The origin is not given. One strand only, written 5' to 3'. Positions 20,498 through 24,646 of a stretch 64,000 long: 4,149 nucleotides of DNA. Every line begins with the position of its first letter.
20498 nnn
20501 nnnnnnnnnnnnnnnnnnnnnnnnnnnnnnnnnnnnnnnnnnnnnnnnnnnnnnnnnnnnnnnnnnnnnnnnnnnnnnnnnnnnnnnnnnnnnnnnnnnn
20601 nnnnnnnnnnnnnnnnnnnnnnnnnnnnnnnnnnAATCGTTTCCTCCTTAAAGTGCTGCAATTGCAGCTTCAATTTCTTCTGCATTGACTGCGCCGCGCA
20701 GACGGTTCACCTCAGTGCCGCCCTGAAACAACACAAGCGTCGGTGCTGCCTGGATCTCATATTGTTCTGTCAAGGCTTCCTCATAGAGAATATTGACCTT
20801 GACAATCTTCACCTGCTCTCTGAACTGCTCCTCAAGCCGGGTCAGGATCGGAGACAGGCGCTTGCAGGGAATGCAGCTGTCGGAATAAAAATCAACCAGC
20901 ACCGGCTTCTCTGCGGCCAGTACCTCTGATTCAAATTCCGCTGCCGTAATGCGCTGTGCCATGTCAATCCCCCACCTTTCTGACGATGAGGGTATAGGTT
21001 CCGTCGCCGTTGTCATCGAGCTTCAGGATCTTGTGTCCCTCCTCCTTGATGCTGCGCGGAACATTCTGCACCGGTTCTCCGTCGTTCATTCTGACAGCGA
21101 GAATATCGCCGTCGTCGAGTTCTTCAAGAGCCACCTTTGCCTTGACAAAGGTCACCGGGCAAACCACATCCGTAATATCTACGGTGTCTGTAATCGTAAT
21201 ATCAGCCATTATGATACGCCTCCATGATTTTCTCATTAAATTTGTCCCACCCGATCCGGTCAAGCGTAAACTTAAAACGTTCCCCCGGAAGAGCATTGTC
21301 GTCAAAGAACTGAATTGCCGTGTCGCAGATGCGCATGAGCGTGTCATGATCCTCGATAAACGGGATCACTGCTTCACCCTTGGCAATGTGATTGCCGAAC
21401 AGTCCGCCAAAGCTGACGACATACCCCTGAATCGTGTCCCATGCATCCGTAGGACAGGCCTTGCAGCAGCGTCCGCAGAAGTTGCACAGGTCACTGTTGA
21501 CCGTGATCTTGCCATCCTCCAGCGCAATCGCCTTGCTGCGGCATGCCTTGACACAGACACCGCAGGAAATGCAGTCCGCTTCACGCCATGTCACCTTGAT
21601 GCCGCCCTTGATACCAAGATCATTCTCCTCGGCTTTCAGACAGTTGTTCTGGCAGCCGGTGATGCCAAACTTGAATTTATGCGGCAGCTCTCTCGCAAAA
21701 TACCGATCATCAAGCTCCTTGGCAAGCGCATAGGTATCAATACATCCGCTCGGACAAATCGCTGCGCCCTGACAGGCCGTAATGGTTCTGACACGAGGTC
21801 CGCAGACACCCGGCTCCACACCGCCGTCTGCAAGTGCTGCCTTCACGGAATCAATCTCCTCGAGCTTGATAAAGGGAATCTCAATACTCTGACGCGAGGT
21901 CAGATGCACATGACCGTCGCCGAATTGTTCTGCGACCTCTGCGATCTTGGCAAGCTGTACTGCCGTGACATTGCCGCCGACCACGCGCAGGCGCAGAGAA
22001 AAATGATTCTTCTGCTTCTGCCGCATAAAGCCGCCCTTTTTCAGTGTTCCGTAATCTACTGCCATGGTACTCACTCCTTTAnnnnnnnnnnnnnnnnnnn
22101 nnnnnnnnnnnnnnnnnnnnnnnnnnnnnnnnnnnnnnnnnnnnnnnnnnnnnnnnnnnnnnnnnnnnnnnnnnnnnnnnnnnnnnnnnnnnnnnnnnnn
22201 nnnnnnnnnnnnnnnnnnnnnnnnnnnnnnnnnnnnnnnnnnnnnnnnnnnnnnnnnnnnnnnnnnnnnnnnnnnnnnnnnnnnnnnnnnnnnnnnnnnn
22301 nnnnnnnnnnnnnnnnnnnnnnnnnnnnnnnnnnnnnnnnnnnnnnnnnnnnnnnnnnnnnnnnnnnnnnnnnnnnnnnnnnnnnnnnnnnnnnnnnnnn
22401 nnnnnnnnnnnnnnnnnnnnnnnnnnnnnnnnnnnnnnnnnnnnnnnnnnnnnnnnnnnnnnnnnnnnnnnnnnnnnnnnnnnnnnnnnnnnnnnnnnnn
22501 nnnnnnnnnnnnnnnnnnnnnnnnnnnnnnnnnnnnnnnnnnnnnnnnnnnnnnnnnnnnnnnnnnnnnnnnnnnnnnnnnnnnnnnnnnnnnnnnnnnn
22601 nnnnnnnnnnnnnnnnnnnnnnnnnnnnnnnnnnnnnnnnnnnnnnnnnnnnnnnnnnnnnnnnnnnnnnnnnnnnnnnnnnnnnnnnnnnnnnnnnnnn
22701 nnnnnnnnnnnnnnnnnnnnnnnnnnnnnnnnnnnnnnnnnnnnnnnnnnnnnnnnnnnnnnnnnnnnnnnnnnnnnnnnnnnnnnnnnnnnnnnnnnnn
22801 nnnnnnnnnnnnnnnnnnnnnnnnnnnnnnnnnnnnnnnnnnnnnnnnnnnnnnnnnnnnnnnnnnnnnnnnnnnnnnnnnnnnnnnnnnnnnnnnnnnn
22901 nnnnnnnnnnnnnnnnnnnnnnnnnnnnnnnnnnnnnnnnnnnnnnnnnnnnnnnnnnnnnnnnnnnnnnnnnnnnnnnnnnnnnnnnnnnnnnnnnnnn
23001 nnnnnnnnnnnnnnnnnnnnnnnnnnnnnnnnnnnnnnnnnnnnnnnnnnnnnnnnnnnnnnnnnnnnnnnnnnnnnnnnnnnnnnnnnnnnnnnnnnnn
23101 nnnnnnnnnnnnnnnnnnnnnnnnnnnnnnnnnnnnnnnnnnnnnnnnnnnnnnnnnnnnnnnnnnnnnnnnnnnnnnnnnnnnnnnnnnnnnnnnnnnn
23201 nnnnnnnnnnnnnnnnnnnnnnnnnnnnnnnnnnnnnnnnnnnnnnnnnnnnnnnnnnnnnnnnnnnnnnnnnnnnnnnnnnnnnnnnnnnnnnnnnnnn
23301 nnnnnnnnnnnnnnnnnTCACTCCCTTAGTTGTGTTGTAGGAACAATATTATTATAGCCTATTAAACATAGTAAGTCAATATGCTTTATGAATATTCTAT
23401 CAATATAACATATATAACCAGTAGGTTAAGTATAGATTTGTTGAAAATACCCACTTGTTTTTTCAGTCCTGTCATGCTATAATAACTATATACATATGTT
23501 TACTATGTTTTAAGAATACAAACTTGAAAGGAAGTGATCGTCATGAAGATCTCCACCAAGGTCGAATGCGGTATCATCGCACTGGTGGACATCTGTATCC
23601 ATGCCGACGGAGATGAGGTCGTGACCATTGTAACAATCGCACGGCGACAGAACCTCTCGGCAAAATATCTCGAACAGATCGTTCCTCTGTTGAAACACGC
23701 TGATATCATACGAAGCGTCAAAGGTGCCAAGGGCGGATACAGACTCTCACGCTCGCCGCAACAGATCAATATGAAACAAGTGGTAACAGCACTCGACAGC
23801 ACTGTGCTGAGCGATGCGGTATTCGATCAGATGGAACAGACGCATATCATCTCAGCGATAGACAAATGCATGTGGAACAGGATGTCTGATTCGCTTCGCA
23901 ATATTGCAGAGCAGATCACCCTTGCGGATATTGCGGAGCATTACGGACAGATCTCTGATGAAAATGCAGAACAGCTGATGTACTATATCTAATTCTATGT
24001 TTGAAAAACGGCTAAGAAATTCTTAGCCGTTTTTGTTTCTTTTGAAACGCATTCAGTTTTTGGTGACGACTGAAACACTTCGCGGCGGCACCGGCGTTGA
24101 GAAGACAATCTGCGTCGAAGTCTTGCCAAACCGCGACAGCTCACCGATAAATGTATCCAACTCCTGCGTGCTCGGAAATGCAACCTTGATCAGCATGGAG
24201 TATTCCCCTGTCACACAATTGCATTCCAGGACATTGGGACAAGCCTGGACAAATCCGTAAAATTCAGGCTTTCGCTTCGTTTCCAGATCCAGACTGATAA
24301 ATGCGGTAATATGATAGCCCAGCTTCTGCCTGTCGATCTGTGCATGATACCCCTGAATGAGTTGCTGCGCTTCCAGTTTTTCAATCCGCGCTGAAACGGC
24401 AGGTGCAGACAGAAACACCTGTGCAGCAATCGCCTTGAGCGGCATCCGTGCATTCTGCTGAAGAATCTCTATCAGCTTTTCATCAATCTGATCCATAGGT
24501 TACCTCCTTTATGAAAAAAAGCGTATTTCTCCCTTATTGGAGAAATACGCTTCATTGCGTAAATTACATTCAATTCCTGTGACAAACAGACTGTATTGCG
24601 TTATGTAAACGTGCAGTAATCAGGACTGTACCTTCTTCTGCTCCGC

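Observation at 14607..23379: Eleven-gene operon fusing sulfate activation/reduction to a protein-thiocarboxylate (HcyS/CysO-type) homocysteine pathway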

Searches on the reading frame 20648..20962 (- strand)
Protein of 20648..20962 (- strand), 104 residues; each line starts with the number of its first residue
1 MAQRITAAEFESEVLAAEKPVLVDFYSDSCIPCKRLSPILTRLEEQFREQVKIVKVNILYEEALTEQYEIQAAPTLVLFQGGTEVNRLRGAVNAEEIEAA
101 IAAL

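Call 5: search_protein_families(library=pfam, proteins=[window:20648-20962:-])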
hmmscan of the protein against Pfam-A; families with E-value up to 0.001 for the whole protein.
window:20648-20962:- (104 aa): 6 families
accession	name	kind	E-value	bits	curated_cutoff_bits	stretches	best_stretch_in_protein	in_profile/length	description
PF00085.26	Thioredoxin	-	9.2e-26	90.3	23.5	1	4-102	4-102/103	Thioredoxin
PF13098.12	Thioredoxin_2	-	3.4e-13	50.3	27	1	17-100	4-103/104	Thioredoxin-like domain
PF13905.12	Thioredoxin_8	-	8.4e-09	36.1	27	1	19-58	2-43/94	Thioredoxin-like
PF13728.12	TraF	-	5.5e-05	23.5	23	1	19-83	130-203/224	F plasmid transfer operon protein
PF00578.27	AhpC-TSA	-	0.00035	20.9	26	1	15-95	23-104/124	AhpC/TSA family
PF13899.12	Thioredoxin_7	-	0.00056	20.4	27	0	16-67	15-67/83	Thioredoxin-like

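Call 6: search_protein_families(library=ncbifam, proteins=[window:20648-20962:-])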
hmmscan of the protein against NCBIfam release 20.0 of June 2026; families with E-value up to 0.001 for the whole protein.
window:20648-20962:- (104 aa): 12 families
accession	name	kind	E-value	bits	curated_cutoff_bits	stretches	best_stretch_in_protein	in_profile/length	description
TIGR01068.1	thioredoxin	equivalog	3.3e-26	91.4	96.8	1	6-102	2-98/101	thioredoxin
NF047697.1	ThioredTrxAClost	equivalog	2.3e-21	76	140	1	5-102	4-102/105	thioredoxin TrxA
NF008229.0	PRK10996.1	equivalog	6.5e-18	64.8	125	1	12-98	46-132/141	thioredoxin TrxC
NF006898.0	PRK09381.1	equivalog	2.7e-15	56.7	138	1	5-93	8-96/109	thioredoxin TrxA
TIGR01126.1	pdi_dom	equivalog_domain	1e-14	54.7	107.2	1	6-101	2-101/105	protein disulfide-isomerase domain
TIGR01130.1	ER_PDI_fam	subfamily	5.9e-11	42.6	344.25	1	5-86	350-431/476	protein disulfide-isomerase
NF045694.1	seleno_TsoB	exception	9.1e-09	33.9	805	1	14-89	470-554/572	rhodanese/DsbD fusion-like selenoprotein TsoB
NF001419.0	PRK00293.1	subfamily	3.9e-08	32.3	330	1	12-101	468-569/574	protein-disulfide reductase DsbD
NF038096.1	thylak_slr1796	equivalog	5.7e-07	29.2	140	1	13-102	33-130/157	thylakoid membrane photosystem I accumulation factor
NF002854.0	PRK03147.1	subfamily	1.9e-05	24.6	170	1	19-58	63-103/176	thiol-disulfide oxidoreductase ResA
TIGR02187.2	PDO_seleno_TRX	equivalog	4.1e-05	23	185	1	18-98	16-99/209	protein disulfide oxidoreductase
TIGR02740.1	TraF-like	hypoth_equivalog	0.00031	20.1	232.25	0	17-101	168-265/276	TraF-like protein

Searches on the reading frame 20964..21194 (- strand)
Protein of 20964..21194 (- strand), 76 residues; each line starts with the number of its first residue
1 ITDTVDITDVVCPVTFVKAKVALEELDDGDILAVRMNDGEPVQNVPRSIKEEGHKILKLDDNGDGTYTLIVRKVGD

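Call 5: search_protein_families(library=pfam, proteins=[window:20964-21194:-])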
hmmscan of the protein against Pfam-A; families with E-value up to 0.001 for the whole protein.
window:20964-21194:- (76 aa): 1 family
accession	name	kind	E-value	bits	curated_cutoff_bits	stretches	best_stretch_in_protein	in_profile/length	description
PF01206.22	TusA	-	3.5e-20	72.1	28.6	1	4-73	2-70/70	Sulfurtransferase TusA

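Call 6: search_protein_families(library=ncbifam, proteins=[window:20964-21194:-])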
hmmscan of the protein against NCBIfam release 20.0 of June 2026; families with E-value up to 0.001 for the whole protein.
window:20964-21194:- (76 aa): 3 families
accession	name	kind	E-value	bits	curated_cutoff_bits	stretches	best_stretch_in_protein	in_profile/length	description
NF041048.1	TusA_like_YeeD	exception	6.3e-10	38.6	147.5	1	5-73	4-72/72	thiosulfate utilization sulfurtransferase TsuB/YeeD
NF008242.0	PRK11018.1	equivalog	1.1e-07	31.3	79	1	4-65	10-71/78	sulfurtransferase-like selenium metabolism protein YedF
TIGR03527.1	selenium_YedF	equivalog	1.3e-05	25.1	110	1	5-72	1-67/194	sulfurtransferase-like selenium metabolism protein YedF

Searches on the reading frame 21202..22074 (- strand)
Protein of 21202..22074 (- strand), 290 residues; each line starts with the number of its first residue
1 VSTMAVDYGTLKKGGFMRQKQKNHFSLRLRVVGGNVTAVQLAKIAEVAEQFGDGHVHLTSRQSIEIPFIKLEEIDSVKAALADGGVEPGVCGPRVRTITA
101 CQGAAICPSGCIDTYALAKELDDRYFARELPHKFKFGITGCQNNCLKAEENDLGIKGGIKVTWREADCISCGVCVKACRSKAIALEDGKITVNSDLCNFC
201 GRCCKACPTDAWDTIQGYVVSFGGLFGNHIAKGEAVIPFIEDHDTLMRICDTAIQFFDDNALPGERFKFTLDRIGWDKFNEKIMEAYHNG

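Call 5: search_protein_families(library=pfam, proteins=[window:21202-22074:-])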
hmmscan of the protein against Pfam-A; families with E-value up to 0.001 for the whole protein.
window:21202-22074:- (290 aa): 8 families
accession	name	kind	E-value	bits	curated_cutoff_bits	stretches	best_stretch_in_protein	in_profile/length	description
PF01077.27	NIR_SIR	-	4.6e-31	107.8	27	1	91-286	1-153/158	Nitrite and sulphite reductase 4Fe-4S domain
PF03460.22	NIR_SIR_ferr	-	8.4e-21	73.9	24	1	18-82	2-67/69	Nitrite/Sulfite reductase ferredoxin-like half domain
PF00037.32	Fer4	-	7.7e-09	35.5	21.1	2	162-183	2-23/24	4Fe-4S binding domain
PF12838.12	Fer4_7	-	1.6e-07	32.1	27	1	168-211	2-52/52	4Fe-4S dicluster domain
PF14697.11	Fer4_21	-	3.3e-07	30.8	35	1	165-210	5-55/59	4Fe-4S dicluster domain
PF13187.11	Fer4_9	-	2.4e-06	27.9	27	1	167-211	1-51/52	4Fe-4S dicluster domain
PF13237.11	Fer4_10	-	5.3e-06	26.7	25.5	1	165-208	6-53/53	4Fe-4S dicluster domain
PF12837.12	Fer4_6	-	7.7e-06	26.1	25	1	189-212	1-24/24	4Fe-4S binding domain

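Call 6: search_protein_families(library=ncbifam, proteins=[window:21202-22074:-])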
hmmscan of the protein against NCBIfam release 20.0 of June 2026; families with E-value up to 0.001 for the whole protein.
window:21202-22074:- (290 aa): 55 families (the best 25 are shown)
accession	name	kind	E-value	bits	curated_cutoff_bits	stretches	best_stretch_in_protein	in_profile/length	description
TIGR02912.1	sulfite_red_C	equivalog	5.9e-48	163.5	324.1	1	8-284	4-297/314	sulfite reductase subunit C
TIGR02066.1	dsrB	equivalog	2.2e-25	89.4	341.5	1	36-283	41-311/341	dissimilatory-type sulfite reductase subunit beta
TIGR02374.1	nitri_red_nirB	equivalog_domain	1e-23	83.7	578.35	1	23-156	558-691/794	nitrite reductase large subunit NirB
TIGR02064.1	dsrA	equivalog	1.8e-20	73.2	392.85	1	24-284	81-367/402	dissimilatory-type sulfite reductase subunit alpha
NF007125.0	PRK09566.1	equivalog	2e-20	72.7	594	1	15-157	312-454/513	ferredoxin--nitrite reductase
NF007126.0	PRK09567.1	equivalog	2.8e-18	65.4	523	1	15-163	365-512/595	NirA family protein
TIGR02435.1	CobG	equivalog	4.1e-17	62.2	234.8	1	13-155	244-381/388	precorrin-3B synthase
NF011565.0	PRK14989.1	subfamily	5.1e-17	61.2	883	1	20-157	559-697/847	nitrite reductase large subunit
NF043069.1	T4HPD_activ_SAM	equivalog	3.3e-11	43.1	425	1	140-215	26-100/299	trans-4-hydroxy-L-proline dehydratase activase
NF010029.0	PRK13504.1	equivalog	6e-10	38.1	457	1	20-122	71-177/575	NADPH-dependent assimilatory sulfite reductase hemoprotein subunit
NF038196.1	ferrodoxin_EFR1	subfamily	4.5e-09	36.7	75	1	163-212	181-229/242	EFR1 family ferrodoxin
NF058577.1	FdxA_fam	equivalog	4.5e-09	36.4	65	1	166-211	7-52/52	4Fe-4S ferredoxin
TIGR04041.1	activase_YjjW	hypoth_equivalog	2.4e-08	33.7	250.2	1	166-219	41-94/276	YjjW family glycine radical enzyme activase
TIGR03294.1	FrhG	equivalog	2.6e-08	33.9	245.5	1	166-214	174-222/228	coenzyme F420 hydrogenase subunit gamma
NF040770.1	hetero_SS_HdrA2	exception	1.3e-07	30.2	1100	1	164-213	575-624/777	CoB-CoM heterodisulfide reductase HdrA2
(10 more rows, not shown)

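Call 57: search_solved_structures(query=window:21202-22065:-, max_evalue=0.00001, show_alignments=1)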
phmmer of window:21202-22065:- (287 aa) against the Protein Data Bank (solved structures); distinct sequences matched with E-value up to 0.00001: 35.
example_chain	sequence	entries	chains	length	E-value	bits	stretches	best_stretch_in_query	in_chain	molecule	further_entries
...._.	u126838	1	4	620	1.8e-37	132.6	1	5-283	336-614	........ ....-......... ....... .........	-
7npa_A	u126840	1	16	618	6.5e-37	130.8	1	5-283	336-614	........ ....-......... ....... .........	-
9tn7_A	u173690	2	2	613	1.4e-36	129.7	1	11-280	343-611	Coenzyme F420 hydrogenase/dehydrogenase beta subunit domain protein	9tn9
9sw6_G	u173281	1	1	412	1e-17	67.7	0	162-208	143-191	Polyferredoxin protein MvhB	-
3b0l_A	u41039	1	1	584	1.3e-17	67.4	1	13-155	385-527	Nitrite reductase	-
3b0g_A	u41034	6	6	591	2.8e-17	66.3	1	13-155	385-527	Nitrite reductase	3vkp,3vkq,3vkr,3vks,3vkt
3b0m_A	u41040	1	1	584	3.2e-17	66.2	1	13-155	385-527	Nitrite reductase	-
3b0j_A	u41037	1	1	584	3.2e-17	66.1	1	13-155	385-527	Nitrite reductase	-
3vlx_A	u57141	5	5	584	3.3e-17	66.1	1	13-155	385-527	Nitrite reductase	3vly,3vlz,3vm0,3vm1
3b0n_A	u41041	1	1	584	3.6e-17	66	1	13-155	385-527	Nitrite reductase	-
3b0h_A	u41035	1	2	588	3.3e-16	62.8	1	12-156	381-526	Nitrite reductase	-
2akj_A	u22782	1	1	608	5.6e-15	58.8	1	12-156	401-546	Ferredoxin--nitrite reductase, chloroplast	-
3or2_B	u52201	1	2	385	8.7e-14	54.9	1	35-280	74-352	Sulfite redcutase subunit beta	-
3or1_B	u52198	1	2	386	8.8e-14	54.8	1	35-280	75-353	Sulfite reductase beta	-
9sfi_O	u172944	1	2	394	1.8e-13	53.8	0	163-208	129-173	Ferredoxin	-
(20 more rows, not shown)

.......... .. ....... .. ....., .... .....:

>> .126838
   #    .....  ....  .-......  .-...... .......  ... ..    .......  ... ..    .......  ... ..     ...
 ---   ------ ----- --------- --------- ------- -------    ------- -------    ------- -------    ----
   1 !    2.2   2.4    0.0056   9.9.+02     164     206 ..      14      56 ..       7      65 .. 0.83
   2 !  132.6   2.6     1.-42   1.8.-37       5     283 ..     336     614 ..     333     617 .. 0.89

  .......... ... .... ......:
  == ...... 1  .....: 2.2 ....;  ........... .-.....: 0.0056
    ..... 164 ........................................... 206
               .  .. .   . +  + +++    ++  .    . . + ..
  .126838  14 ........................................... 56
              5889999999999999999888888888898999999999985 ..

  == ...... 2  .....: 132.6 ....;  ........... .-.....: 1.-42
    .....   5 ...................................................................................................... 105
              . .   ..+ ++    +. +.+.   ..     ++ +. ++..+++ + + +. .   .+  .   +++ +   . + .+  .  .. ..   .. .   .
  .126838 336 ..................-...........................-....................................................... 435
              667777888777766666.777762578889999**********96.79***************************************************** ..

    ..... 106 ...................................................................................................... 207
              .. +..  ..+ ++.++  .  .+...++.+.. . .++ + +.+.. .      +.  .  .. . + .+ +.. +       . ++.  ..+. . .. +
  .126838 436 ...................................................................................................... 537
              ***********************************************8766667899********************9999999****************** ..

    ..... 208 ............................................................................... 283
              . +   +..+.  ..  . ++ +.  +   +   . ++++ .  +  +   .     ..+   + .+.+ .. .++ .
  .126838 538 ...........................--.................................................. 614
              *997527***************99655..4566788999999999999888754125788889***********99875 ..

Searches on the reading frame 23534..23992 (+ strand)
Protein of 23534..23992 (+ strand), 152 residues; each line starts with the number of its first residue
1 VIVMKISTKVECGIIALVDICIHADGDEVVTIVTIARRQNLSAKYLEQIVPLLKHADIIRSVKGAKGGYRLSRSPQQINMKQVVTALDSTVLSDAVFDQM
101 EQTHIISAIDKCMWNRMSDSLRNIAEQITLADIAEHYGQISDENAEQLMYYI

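Call 8: search_protein_families(library=pfam, proteins=[window:23534-23992:+])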
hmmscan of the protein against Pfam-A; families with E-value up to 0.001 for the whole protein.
window:23534-23992:+ (152 aa): 1 family
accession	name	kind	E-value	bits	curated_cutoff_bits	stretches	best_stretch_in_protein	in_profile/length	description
PF02082.26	Rrf2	-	6.3e-28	98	30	1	6-135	1-131/132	Iron-dependent Transcriptional regulator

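Call 80: search_protein_families(library=ncbifam, proteins=[window:23534-23992:+], max_evalue=0.00001)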
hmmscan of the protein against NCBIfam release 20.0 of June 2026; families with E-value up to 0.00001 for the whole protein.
window:23534-23992:+ (152 aa): 7 families
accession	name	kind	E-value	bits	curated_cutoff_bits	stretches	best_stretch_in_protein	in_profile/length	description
NF047409.1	Cys_reg_CymR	equivalog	1.7e-29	102.7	195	1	4-152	1-139/139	cysteine metabolism transcriptional regulator CymR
TIGR00738.1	rrf2_super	superfamily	4.1e-26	91.4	73.3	1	4-134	1-131/132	Rrf2 family transcriptional regulator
TIGR02010.1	IscR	equivalog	3.1e-23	82.1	207.55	1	4-135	1-131/135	Fe-S cluster assembly transcriptional regulator IscR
NF008110.0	PRK10857.1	equivalog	4.7e-16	59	275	1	4-135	1-131/164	Fe-S cluster assembly transcriptional regulator IscR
TIGR02944.1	suf_reg_Xantho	equivalog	6.8e-13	49.1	110.65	1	4-133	2-130/130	SUF system Fe-S cluster assembly regulator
NF008886.0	PRK11920.1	equivalog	6.2e-10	39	193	1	19-117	15-110/153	iron-responsive transcriptional regulator RirA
NF008240.0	PRK11014.1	equivalog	4.8e-07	29.9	182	1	11-136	8-130/141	nitric oxide-sensing transcriptional repressor NsrR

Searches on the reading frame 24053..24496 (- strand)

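Call 8: search_protein_families(library=pfam, proteins=[window:24053-24496:-])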
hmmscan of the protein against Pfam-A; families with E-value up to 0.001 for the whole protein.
window:24053-24496:- (147 aa): 4 families
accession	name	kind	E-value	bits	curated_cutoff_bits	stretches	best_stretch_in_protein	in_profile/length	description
PF13404.12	HTH_AsnC-type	-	6e-16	58.4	27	1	1-42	1-42/42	AsnC-type helix-turn-helix domain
PF01037.27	AsnC_trans_reg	-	2.2e-13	50.3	25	1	69-134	3-73/73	Lrp/AsnC ligand binding domain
PF13412.12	HTH_24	-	5.6e-13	48.7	21.9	1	1-47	1-47/48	Winged helix-turn-helix DNA-binding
PF01047.28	MarR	-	0.00044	20.5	24.6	1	9-51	9-51/59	MarR family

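Call 80: search_protein_families(library=ncbifam, proteins=[window:24053-24496:-], max_evalue=0.00001)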
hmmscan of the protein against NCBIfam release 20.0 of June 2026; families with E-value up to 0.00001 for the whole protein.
window:24053-24496:- (147 aa): 7 families
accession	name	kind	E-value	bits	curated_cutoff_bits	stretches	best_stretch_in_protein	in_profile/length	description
NF008384.0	PRK11179.1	equivalog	6.4e-19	68.3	227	1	1-117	7-124/153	transcriptional regulator AsnC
NF041396.1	TranRegLrp_Halo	equivalog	3.8e-17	62.5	190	1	2-121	4-123/149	HTH-type transcriptional regulator Lrp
NF053758.1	ChrTpTrnRegChrS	equivalog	1.5e-14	54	250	1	1-119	12-130/158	chromate efflux transcriptional regulator ChrS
NF008370.0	PRK11169.1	equivalog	1.3e-13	51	233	1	1-119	12-133/164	leucine-responsive transcriptional regulator Lrp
NF040947.1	trans_reg_LysM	equivalog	2.2e-12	46.9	180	1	1-122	1-120/136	HTH-type transcriptional regulator LysM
NF040820.1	trans_reg_LrpA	equivalog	5e-12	45.9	250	1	2-100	3-101/141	HTH-type transcriptional regulator LrpA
NF041395.1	TranRegLrpA1_Halo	equivalog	2.4e-11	43.8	250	1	4-118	6-120/142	HTH-type transcriptional regulator LrpA1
